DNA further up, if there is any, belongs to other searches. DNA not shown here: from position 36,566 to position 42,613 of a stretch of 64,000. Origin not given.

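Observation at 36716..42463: Giant 1915-aa helicase-nuclease fusion (DUF4011-like, Upf1/DNA2-type SF1 helicase, Vsr/DUF559-like fold, DUF3320-like tail): candidate uncharacterised nucleic-acid surveillance or defence protein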

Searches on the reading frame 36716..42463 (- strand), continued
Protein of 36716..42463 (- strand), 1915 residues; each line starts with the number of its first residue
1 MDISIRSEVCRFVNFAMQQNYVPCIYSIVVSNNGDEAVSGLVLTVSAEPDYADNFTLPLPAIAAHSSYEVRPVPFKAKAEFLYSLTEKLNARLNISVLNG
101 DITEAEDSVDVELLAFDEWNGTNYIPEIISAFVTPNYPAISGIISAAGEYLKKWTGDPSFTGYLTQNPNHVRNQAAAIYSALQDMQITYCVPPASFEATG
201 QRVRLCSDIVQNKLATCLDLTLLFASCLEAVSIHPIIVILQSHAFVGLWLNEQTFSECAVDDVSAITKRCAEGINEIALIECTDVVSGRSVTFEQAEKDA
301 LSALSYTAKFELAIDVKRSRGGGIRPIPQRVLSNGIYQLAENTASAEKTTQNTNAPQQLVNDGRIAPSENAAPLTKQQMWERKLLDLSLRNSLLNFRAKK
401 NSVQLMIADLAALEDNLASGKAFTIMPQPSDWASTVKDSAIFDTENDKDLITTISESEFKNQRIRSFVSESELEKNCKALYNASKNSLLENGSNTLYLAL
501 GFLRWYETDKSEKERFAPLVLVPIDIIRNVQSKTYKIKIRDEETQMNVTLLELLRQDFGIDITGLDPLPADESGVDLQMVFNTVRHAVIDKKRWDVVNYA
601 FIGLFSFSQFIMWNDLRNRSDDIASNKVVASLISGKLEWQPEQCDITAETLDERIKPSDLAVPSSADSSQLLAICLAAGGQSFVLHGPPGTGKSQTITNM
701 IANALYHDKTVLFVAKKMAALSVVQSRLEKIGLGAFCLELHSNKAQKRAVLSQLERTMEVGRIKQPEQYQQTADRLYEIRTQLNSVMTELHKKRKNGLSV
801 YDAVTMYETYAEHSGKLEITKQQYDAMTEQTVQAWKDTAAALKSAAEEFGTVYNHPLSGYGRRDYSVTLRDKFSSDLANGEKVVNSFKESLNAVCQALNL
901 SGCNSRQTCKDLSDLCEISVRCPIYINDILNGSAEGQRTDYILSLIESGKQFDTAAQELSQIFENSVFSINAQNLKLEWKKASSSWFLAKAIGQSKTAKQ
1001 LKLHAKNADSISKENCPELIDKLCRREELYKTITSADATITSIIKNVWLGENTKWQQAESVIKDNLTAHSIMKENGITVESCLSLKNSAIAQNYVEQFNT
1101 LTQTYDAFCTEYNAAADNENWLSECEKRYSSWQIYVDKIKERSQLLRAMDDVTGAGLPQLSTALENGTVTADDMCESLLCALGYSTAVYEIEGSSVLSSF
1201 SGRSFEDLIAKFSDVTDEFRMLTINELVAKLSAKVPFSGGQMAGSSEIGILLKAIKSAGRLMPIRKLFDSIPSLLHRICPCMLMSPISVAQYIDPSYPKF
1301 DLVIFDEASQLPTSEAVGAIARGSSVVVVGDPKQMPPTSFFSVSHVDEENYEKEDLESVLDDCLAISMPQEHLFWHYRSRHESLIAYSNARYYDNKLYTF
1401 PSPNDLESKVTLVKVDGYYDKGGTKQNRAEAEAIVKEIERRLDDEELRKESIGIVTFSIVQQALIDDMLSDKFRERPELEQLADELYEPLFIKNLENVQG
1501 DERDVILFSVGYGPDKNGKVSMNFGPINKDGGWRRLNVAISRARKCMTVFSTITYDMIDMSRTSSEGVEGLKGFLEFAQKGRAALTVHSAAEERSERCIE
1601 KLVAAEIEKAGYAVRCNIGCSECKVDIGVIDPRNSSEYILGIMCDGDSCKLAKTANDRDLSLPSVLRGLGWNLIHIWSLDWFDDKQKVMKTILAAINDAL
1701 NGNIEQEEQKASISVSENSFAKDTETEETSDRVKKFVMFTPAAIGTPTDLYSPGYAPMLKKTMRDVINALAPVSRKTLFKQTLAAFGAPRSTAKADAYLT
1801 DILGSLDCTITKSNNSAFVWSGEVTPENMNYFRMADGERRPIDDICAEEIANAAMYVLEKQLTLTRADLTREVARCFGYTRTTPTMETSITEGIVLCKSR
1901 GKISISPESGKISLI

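Call 71: find_related_loci(query=window:36716-42463:-, collection=viral_contigs, flank=8000)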
Query window:36716-42463:- (1915 aa) in viral_contigs; peptide patterns used: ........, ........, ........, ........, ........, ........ (x = any residue, [..] = any of these).
3 stretches matched a pattern, but none encodes a relative of the query by tblastn (E <= 1e-3).
